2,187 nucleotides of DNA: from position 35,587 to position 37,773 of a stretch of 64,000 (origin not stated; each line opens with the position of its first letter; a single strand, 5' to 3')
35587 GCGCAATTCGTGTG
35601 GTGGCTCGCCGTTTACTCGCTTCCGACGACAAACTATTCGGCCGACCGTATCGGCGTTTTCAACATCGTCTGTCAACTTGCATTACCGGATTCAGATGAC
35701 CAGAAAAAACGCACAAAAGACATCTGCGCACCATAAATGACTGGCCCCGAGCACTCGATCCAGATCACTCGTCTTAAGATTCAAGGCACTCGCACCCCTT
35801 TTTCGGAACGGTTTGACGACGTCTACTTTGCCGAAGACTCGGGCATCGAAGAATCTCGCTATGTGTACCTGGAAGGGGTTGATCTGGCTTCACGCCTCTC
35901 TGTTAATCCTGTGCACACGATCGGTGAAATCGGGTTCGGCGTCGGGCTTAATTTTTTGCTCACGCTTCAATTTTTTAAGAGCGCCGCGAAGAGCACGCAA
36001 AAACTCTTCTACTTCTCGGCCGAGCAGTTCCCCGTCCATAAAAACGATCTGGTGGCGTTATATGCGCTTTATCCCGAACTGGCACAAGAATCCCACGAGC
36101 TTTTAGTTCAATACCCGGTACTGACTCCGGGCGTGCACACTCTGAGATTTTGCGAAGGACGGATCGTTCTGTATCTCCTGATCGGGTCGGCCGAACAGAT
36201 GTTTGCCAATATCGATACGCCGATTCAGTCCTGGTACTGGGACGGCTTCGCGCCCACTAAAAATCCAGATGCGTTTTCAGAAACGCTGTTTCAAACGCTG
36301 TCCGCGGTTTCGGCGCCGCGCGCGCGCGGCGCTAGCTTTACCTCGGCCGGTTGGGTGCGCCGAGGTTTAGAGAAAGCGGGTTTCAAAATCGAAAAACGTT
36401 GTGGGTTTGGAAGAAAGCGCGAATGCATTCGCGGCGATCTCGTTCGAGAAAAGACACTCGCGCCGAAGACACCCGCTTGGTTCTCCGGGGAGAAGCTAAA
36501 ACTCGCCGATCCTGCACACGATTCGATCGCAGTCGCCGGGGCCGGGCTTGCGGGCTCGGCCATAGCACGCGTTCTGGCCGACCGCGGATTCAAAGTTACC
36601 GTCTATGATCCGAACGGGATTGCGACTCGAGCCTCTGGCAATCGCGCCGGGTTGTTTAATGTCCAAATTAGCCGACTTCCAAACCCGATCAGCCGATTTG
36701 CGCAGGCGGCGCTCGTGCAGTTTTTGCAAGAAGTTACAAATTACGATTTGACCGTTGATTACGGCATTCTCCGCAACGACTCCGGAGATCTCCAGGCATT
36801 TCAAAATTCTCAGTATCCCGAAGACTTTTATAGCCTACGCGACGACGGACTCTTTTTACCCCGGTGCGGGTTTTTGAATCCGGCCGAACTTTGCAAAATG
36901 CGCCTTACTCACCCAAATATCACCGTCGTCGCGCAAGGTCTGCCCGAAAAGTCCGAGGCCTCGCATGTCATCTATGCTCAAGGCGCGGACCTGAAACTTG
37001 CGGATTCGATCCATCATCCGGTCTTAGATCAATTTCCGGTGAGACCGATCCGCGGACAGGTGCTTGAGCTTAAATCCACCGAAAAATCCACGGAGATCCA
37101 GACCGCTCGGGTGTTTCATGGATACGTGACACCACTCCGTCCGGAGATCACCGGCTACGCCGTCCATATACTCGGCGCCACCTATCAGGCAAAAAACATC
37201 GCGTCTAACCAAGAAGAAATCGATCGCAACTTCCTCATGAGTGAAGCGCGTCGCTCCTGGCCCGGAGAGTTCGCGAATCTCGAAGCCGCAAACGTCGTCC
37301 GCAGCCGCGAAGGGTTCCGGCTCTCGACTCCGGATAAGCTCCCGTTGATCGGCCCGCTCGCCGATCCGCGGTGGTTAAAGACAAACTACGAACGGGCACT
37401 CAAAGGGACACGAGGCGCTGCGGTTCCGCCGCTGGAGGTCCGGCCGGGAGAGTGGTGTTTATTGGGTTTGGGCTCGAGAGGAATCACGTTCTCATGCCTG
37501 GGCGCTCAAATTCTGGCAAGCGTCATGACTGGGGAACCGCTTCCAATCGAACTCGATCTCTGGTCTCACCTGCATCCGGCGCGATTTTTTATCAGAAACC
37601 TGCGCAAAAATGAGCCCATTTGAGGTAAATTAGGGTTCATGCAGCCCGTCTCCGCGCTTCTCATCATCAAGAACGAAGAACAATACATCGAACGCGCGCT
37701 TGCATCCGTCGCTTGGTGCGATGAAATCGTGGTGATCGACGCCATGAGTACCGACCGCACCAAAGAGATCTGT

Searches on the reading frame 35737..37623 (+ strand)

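Call 38: search_protein_families(library=pfam, proteins=[window:35737-37623:+], max_evalue=0.001)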
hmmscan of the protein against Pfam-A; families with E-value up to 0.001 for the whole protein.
window:35737-37623:+ (628 aa): 4 families
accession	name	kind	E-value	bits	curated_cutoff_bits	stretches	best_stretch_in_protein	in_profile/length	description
PF05430.17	Methyltransf_30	-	6.7e-32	110.4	22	1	113-234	1-122/124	S-adenosyl-L-methionine-dependent methyltransferase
PF01266.30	DAO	-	7.8e-29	101.7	27.9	1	264-594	2-351/353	FAD dependent oxidoreductase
PF13450.12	NAD_binding_8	-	6.6e-05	23.5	21.9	1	266-295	1-31/68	NAD(P)-binding Rossmann-like domain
PF02737.24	3HCDH_N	-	0.00015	22.2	22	1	264-297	2-35/180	3-hydroxyacyl-CoA dehydrogenase, NAD binding domain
